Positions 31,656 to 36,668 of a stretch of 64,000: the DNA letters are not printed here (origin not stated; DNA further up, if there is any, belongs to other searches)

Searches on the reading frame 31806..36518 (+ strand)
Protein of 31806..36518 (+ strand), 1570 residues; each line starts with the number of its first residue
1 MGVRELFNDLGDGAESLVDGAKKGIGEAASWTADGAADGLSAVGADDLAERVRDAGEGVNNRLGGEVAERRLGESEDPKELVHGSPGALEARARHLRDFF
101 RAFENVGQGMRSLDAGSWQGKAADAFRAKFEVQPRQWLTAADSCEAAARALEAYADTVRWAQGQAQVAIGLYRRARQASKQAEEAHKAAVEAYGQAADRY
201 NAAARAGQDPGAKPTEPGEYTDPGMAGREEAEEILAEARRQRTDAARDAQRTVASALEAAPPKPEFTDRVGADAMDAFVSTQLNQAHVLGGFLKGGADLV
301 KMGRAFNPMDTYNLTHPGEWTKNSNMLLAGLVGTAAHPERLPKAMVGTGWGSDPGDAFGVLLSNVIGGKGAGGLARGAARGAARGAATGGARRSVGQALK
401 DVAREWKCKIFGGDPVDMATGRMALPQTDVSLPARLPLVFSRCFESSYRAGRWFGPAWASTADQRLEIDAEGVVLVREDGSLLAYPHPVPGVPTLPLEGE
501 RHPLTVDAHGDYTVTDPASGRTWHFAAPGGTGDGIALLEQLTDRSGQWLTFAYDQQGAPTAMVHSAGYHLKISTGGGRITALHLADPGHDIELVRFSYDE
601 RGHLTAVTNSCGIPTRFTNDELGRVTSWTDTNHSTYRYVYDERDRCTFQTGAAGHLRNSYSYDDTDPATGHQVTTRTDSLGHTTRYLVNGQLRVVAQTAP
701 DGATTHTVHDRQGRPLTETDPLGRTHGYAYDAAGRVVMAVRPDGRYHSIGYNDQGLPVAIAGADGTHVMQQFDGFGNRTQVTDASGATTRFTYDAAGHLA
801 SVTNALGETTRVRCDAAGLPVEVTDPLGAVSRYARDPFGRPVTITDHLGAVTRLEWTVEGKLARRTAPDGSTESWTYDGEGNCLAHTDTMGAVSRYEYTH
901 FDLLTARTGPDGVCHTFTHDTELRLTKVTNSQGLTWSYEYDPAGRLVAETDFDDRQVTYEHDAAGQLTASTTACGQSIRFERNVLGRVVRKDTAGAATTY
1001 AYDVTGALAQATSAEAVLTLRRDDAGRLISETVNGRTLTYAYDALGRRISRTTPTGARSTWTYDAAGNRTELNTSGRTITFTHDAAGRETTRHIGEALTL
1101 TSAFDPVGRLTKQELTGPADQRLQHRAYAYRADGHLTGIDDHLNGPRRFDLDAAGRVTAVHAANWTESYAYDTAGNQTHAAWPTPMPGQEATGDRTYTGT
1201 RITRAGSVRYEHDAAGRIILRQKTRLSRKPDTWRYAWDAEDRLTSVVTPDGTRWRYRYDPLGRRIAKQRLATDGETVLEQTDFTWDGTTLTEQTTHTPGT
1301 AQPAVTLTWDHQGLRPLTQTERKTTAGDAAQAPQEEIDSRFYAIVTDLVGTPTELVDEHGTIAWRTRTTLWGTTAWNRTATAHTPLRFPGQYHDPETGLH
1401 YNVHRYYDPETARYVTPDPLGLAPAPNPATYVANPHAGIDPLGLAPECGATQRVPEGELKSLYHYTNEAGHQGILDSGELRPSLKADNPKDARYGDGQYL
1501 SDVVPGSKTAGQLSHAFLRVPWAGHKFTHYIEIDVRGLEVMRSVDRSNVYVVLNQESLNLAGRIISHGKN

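Call 21: search_protein_families(library=pfam, proteins=[window:31806-36518:+], max_evalue=0.01)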
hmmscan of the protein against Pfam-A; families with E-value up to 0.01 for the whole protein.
window:31806-36518:+ (1570 aa): 9 families
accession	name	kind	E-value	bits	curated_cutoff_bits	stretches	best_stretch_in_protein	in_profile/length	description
PF05593.20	RHS_repeat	-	6.3e-94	307.3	22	16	772-809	1-38/38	RHS Repeat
PF21725.3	T7SS_signal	-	1e-86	291.2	27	1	15-264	2-241/241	Putative T7SS secretion signal domain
PF15633.11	Tox-ART-HYD1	-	2.6e-29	102.1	25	1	1462-1564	1-97/97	HYD1 signature containing ADP-ribosyltransferase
PF20148.4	DUF6531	-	3.1e-24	85.5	24.1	1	413-485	1-74/74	Domain of unknown function (DUF6531)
PF25023.1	TEN_YD-shell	-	6.8e-11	41.4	50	1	1151-1418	630-866/909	Teneurin YD-shell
PF03527.20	RHS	-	4.4e-08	33.3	27.9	1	1344-1375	4-35/38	RHS protein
PF06788.19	UPF0257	-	0.0042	17.3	25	0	1010-1054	115-159/236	Uncharacterised protein family (UPF0257)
PF21856.2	EspB_PPE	-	0.005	17.4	27.7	0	89-197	20-125/152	ESX-1 secretion-associated protein EspB, PPE domain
PF17780.6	OCRE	-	0.0053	17.2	24.7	0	1390-1418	12-42/52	OCRE domain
